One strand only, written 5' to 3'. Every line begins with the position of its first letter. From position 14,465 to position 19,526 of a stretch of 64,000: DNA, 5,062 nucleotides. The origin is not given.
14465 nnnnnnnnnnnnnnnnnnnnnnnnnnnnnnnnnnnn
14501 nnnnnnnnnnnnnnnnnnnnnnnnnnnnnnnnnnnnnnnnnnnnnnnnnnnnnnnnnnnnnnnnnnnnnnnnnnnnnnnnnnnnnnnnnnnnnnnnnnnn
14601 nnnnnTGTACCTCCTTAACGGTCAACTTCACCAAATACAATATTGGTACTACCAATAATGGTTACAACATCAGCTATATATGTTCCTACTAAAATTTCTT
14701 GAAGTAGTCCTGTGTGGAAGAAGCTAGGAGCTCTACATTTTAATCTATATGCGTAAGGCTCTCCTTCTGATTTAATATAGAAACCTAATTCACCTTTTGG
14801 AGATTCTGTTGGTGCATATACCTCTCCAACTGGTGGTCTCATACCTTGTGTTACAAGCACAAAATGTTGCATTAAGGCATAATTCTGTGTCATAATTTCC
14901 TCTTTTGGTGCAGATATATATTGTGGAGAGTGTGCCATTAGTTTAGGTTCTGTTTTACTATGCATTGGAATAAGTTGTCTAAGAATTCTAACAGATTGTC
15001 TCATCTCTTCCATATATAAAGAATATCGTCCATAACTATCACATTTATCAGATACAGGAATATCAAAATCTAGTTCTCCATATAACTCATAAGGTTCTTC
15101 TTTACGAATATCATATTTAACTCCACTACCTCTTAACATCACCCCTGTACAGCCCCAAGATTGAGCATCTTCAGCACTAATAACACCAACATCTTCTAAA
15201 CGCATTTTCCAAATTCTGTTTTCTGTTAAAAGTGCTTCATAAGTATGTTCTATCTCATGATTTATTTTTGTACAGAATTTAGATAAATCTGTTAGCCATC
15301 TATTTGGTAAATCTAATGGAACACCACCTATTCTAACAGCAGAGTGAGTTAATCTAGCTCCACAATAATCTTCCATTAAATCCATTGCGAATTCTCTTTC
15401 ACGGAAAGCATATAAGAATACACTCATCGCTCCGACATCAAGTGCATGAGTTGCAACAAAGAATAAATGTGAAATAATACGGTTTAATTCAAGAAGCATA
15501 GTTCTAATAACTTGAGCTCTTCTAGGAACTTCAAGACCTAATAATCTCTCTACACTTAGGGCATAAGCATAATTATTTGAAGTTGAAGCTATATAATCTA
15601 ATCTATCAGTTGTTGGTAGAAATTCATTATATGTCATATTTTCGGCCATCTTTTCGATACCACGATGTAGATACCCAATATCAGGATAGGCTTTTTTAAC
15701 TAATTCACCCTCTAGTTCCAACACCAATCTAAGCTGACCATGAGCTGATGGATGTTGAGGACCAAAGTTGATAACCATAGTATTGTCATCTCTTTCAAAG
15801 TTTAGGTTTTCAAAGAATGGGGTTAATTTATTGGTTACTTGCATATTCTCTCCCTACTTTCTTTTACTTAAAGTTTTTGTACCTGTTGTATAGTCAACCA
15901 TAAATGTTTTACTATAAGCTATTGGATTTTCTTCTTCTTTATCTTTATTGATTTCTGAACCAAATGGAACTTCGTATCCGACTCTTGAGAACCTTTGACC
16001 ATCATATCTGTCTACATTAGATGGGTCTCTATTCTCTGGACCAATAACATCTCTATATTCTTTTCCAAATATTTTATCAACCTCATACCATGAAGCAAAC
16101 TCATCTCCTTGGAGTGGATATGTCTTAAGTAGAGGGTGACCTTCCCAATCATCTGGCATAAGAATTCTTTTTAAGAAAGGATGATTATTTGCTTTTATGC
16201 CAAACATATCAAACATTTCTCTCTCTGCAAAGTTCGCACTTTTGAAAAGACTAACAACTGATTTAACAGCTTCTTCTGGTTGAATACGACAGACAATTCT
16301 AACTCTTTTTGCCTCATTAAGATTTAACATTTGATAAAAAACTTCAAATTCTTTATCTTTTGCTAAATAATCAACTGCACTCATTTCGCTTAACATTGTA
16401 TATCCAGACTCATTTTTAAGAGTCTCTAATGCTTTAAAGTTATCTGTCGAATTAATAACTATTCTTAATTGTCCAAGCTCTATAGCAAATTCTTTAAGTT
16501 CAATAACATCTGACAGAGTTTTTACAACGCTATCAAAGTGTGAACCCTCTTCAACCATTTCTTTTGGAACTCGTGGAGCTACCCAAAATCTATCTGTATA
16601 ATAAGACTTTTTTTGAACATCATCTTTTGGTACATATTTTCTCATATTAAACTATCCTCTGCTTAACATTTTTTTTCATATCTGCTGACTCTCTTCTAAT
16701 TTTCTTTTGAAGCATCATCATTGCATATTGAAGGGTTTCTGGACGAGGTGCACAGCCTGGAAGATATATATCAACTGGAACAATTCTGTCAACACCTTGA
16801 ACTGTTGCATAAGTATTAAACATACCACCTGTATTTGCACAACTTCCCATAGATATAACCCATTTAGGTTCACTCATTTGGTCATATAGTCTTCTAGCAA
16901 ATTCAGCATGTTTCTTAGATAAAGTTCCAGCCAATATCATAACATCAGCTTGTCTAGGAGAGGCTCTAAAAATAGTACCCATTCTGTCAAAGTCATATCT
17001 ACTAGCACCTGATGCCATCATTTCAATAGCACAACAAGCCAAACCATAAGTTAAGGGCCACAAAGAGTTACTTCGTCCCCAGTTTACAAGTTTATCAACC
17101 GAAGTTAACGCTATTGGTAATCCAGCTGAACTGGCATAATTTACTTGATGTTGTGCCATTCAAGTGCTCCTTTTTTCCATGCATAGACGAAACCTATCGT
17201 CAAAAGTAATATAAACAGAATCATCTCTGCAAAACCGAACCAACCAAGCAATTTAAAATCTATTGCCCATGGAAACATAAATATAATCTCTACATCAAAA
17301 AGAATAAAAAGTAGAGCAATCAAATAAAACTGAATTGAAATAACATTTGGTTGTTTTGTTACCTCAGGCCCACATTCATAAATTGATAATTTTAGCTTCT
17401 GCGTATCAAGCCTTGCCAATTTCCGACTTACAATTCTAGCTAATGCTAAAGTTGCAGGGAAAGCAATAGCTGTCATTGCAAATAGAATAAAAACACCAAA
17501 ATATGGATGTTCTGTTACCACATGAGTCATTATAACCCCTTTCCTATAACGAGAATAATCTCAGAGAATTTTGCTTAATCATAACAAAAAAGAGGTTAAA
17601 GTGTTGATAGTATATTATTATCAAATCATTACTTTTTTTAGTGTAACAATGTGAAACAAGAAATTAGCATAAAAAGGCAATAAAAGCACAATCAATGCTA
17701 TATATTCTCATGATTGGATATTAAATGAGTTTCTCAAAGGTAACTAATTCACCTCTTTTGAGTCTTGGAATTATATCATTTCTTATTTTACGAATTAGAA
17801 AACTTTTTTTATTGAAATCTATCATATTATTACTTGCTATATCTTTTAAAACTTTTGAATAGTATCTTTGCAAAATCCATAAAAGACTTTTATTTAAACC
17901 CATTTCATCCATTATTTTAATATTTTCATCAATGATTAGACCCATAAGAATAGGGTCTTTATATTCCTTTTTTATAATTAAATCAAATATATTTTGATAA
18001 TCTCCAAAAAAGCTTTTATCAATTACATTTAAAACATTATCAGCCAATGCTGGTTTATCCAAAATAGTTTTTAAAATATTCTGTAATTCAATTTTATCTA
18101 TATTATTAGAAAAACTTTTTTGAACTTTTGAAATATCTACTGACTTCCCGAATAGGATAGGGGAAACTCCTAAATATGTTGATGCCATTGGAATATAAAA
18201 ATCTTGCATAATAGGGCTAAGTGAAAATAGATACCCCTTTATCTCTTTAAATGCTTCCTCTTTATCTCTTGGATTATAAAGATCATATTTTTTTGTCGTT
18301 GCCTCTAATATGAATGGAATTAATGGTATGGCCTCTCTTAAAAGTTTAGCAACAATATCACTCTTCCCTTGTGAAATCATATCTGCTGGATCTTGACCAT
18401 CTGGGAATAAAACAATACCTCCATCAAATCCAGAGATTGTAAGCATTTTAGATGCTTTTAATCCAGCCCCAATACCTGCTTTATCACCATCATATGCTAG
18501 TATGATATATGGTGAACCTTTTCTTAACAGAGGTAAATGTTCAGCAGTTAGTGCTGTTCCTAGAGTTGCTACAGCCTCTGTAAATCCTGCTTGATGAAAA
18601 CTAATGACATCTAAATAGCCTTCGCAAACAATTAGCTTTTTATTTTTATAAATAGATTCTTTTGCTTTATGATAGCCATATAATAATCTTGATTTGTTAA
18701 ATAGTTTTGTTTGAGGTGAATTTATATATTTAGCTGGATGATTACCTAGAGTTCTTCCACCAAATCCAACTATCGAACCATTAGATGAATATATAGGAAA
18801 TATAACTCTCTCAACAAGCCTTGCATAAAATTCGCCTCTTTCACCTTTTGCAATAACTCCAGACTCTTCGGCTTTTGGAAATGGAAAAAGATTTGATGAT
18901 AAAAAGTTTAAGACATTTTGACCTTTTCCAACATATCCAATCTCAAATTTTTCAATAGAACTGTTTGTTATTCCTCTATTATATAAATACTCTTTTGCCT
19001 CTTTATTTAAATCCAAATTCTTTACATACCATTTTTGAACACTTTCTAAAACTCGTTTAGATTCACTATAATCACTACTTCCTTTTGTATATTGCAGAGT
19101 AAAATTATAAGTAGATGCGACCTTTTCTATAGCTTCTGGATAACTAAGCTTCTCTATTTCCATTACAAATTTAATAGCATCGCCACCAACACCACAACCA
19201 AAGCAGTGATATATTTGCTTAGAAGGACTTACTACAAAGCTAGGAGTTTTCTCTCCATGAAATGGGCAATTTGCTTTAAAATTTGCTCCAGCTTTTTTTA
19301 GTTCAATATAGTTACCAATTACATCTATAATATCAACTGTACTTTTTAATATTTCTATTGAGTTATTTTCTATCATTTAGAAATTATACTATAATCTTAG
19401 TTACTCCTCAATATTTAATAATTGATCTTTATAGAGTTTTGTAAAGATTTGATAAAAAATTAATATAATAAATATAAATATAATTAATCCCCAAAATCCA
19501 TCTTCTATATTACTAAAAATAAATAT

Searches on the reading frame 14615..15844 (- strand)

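Call 63: search_protein_families(library=pfam, proteins=[window:14615-15844:-], max_evalue=0.000001)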
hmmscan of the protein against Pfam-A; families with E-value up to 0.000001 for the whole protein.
window:14615-15844:- (409 aa): 1 family
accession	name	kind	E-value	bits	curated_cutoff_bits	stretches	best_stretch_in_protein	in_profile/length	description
PF00346.24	Complex1_49kDa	-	3.3e-105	351.5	24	1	136-409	1-271/271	Respiratory-chain NADH dehydrogenase, 49 Kd subunit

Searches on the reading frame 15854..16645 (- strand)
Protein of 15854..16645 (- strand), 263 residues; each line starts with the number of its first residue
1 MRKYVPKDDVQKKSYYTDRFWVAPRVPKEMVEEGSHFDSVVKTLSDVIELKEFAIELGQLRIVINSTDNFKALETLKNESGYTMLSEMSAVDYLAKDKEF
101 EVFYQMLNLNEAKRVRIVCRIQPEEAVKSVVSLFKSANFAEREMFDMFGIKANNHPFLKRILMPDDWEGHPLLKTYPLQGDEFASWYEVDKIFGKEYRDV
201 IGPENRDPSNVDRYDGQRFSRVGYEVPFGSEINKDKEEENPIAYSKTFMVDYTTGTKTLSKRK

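Call 63: search_protein_families(library=pfam, proteins=[window:15854-16645:-], max_evalue=0.000001)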
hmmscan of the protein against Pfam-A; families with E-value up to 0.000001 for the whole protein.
window:15854-16645:- (263 aa): 1 family
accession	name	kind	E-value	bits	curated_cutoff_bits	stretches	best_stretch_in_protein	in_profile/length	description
PF00329.25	Complex1_30kDa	-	1.2e-36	126.4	22.5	1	63-181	2-123/124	Respiratory-chain NADH dehydrogenase, 30 Kd subunit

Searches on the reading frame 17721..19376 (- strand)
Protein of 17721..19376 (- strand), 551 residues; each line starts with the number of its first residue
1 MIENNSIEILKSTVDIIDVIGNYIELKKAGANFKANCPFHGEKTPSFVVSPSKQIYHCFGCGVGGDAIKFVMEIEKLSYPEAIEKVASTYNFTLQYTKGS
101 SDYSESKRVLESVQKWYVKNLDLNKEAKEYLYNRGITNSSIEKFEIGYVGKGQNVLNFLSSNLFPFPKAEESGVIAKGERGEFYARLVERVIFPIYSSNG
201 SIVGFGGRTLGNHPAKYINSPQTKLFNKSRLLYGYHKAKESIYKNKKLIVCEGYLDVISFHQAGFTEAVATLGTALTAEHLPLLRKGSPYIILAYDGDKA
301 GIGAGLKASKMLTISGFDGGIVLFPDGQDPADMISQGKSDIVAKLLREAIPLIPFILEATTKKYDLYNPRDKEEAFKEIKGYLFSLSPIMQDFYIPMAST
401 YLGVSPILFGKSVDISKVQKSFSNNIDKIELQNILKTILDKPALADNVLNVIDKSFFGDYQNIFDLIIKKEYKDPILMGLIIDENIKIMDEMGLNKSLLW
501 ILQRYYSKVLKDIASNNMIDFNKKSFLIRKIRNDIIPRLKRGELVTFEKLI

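Call 61: search_protein_families(library=pfam, proteins=[window:17721-19376:-], max_evalue=0.0001)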
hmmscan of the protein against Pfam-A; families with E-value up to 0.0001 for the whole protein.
window:17721-19376:- (551 aa): 7 families
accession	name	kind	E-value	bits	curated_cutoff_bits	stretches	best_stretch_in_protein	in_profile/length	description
PF01807.25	Zn_ribbon_DnaG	-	2.9e-39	133.3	24.9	1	3-98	2-97/98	CHC2 zinc finger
PF08275.17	DNAG_N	-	3.3e-36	124.6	26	1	117-239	2-128/128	DNA primase catalytic core, N-terminal domain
PF16730.10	DnaGprimase_HBD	-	1.3e-30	106.2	25.9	1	432-546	5-118/118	DnaG-primase C-terminal, helicase-binding domain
PF13155.12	Toprim_2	-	6.7e-20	71.7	22.1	1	249-333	1-87/88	Toprim-like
PF13662.12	Toprim_4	-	7.8e-16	58.5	25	1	247-312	2-74/85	Toprim domain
PF01751.28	Toprim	-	2.4e-12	47.3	23.1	1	247-312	1-80/96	Toprim domain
PF13362.12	Toprim_3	-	1.3e-05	25.9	27.2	1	248-336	2-91/95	Toprim domain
